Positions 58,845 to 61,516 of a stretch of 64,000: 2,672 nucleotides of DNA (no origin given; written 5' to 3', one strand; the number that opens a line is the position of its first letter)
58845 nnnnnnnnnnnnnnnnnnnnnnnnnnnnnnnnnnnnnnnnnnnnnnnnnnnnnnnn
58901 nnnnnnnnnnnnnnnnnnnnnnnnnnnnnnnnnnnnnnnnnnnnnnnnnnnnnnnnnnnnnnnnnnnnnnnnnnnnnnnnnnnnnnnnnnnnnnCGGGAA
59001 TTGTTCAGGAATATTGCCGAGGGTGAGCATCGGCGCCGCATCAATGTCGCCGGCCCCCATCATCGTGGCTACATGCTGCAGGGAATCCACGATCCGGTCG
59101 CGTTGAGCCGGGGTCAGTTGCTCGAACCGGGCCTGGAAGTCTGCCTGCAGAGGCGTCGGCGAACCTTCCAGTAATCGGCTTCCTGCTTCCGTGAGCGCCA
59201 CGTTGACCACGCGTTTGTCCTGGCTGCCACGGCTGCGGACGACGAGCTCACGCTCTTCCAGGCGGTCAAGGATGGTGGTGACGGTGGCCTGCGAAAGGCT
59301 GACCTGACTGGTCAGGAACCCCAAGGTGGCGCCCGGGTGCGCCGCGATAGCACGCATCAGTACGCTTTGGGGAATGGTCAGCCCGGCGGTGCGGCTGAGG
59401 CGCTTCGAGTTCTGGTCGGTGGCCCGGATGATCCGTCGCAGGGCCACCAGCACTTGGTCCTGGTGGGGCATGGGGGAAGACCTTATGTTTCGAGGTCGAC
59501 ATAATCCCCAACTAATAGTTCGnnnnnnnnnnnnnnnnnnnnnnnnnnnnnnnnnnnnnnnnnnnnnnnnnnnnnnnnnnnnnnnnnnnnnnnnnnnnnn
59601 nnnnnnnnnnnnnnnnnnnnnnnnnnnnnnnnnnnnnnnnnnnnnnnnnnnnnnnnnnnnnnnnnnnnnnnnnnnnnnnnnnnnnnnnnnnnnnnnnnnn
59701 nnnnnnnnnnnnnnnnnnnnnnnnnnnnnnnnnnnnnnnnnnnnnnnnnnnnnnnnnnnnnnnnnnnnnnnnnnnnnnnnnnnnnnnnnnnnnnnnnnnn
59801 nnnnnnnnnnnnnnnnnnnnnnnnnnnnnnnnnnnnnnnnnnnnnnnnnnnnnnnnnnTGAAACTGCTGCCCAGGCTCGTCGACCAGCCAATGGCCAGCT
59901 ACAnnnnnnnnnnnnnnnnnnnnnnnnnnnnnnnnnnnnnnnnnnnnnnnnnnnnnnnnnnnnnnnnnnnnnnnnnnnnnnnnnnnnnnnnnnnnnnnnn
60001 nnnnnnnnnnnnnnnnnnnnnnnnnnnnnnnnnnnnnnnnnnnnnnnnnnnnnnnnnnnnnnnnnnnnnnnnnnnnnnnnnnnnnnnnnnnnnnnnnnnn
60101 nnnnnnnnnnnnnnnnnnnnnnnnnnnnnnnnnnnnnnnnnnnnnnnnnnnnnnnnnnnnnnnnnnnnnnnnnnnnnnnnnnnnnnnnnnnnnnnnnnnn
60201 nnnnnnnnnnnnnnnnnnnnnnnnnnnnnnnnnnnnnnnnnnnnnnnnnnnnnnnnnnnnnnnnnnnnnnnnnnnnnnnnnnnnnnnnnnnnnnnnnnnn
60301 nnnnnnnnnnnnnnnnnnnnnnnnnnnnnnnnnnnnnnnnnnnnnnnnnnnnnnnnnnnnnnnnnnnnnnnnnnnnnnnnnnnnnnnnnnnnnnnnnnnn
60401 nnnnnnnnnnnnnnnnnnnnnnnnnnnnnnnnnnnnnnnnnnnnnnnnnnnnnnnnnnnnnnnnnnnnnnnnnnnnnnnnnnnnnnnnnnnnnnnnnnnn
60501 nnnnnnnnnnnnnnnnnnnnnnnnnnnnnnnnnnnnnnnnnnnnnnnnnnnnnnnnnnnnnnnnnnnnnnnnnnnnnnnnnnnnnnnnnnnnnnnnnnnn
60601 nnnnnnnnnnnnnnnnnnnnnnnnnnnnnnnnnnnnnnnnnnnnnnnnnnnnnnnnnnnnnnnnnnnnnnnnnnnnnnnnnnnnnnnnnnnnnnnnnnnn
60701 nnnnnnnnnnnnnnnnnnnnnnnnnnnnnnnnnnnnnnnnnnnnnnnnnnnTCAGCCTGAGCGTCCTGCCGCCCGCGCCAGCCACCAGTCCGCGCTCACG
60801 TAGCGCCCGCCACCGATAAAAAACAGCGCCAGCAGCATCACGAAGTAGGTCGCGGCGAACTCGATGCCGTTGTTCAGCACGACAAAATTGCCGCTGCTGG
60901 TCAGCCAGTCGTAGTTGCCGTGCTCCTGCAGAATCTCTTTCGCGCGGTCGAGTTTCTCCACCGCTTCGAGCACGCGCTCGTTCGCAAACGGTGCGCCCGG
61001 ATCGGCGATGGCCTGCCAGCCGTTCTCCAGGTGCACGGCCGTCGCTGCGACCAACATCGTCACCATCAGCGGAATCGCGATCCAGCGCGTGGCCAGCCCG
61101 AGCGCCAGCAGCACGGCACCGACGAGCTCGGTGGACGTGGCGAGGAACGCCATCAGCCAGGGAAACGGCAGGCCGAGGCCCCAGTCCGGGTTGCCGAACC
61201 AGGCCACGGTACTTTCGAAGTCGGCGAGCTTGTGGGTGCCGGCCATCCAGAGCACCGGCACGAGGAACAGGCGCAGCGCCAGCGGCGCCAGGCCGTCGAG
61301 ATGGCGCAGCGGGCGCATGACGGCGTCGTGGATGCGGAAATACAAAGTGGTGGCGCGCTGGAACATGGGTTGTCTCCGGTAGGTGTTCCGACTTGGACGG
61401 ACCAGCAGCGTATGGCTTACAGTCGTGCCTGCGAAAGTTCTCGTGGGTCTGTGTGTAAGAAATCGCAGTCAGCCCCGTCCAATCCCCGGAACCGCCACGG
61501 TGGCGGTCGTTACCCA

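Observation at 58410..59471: MarR(EctR-like)::EctA in one 353-aa reading frame at the head of the ectoine operon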

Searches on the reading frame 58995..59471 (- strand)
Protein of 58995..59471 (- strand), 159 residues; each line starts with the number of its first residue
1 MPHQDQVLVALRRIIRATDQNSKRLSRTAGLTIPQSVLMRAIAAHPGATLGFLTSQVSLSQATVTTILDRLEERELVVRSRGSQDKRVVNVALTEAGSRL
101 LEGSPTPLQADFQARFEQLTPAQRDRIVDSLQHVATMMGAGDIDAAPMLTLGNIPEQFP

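Call 40: find_homologous_proteins(query=window:58995-59471:-, max_evalue=1e-10)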
Query seq(159 aa) (159 aa): 968 proteins with E <= 1e-10 among 1042 candidates; the best 120 are listed.
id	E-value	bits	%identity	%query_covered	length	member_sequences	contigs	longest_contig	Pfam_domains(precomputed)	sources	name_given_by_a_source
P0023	2.9e-54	201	67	98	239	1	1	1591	PF01047.29,PF13412.13,PF13463.13,PF12802.14,PF22381.3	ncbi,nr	ncbi:MAG: MarR family transcriptional regulator, partial [Polyangiaceae bacterium]|nr:MarR family tr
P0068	3.2e-45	172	57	100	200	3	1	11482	PF01047.29,PF13412.13,PF13463.13,PF01978.26,PF03965.23,PF12802.14,PF22381.3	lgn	-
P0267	1.7e-44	169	57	100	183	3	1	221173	PF01047.29,PF13412.13,PF13463.13,PF03551.21,PF01978.26,PF03965.23,PF12802.14,PF22381.3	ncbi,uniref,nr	ncbi:MarR family winged helix-turn-helix transcriptional regulator [Alcanivorax sp. S71-1-4]|uniref:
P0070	2.2e-44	169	57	100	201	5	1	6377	PF01047.29,PF13412.13,PF13463.13,PF01978.26,PF03965.23,PF12802.14,PF22381.3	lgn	-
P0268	2.9e-44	169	56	100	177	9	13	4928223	PF01047.29,PF13412.13,PF13463.13,PF03551.21,PF01978.26,PF03965.23,PF09339.17,PF12802.14,PF00392.28,PF13545.13,PF22381.3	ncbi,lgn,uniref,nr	ncbi:Transcriptional regulator, MarR family [Alloalcanivorax dieselolei B5]|uniref:Transcriptional r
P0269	6.4e-44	168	56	97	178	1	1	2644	PF01047.29,PF13412.13,PF01638.24,PF25212.3,PF13463.13,PF03551.21,PF01978.26,PF03965.23,PF12802.14,PF13545.13,PF22381.3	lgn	-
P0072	9.4e-44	167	56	97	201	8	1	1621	PF01047.29,PF13412.13,PF25212.3,PF13463.13,PF03551.21,PF01978.26,PF03965.23,PF12802.14,PF13545.13,PF22381.3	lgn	-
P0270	1.6e-43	166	59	96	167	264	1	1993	PF01047.29,PF13463.13,PF03965.23,PF12802.14,PF22381.3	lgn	-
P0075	1.7e-43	166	55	100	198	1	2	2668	PF01047.29,PF13412.13,PF13463.13,PF03551.21,PF01978.26,PF01022.27,PF03965.23,PF12802.14,PF22381.3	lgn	-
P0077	2.0e-43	166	56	100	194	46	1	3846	PF01047.29,PF13412.13,PF13463.13,PF03965.23,PF12802.14,PF22381.3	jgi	jgi:DNA-binding MarR family transcriptional regulator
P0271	2.4e-43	166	55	100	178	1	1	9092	PF01047.29,PF13412.13,PF13463.13,PF01978.26,PF03965.23,PF12802.14,PF13545.13,PF22381.3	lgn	-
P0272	4.6e-43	165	55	100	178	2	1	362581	PF01047.29,PF13412.13,PF13463.13,PF03551.21,PF01978.26,PF01022.27,PF03965.23,PF12802.14,PF22381.3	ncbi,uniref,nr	ncbi:MarR family transcriptional regulator [Alcanivorax hongdengensis A-11-3]|uniref:MarR family tra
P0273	4.6e-43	165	59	94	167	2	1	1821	PF01047.29,PF13463.13,PF03965.23,PF12802.14,PF22381.3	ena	-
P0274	9.7e-43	164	57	100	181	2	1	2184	PF01047.29,PF13412.13,PF13463.13,PF03551.21,PF01978.26,PF03965.23,PF12802.14,PF22381.3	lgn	-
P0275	1.4e-42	163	53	100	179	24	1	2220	PF01047.29,PF13412.13,PF25212.3,PF13463.13,PF03551.21,PF01978.26,PF01022.27,PF03965.23,PF12802.14,PF13545.13,PF22381.3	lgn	-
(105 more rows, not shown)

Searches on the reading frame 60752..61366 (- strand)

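Call 3: search_protein_families(library=pfam, proteins=[window:60752-61366:-], max_evalue=0.01)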
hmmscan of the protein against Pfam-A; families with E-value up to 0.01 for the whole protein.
window:60752-61366:- (204 aa): 2 families
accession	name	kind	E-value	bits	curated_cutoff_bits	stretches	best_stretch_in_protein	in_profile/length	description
PF07681.17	DoxX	-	1.7e-21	77.1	23.6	1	28-112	2-84/85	DoxX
PF07291.16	MauE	-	0.00014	22.6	27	1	29-111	6-87/128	Methylamine utilisation protein MauE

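Call 65: search_protein_families(library=ncbifam, proteins=[window:60752-61366:-], max_evalue=0.001)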
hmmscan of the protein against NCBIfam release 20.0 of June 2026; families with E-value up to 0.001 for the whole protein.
window:60752-61366:- (204 aa): 1 family
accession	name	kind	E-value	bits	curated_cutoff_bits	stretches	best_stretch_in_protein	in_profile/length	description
NF050144.1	matur_HvfX_fam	equivalog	1.2e-73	246.7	80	1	26-196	2-164/165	HvfX family Cu-binding RiPP maturation protein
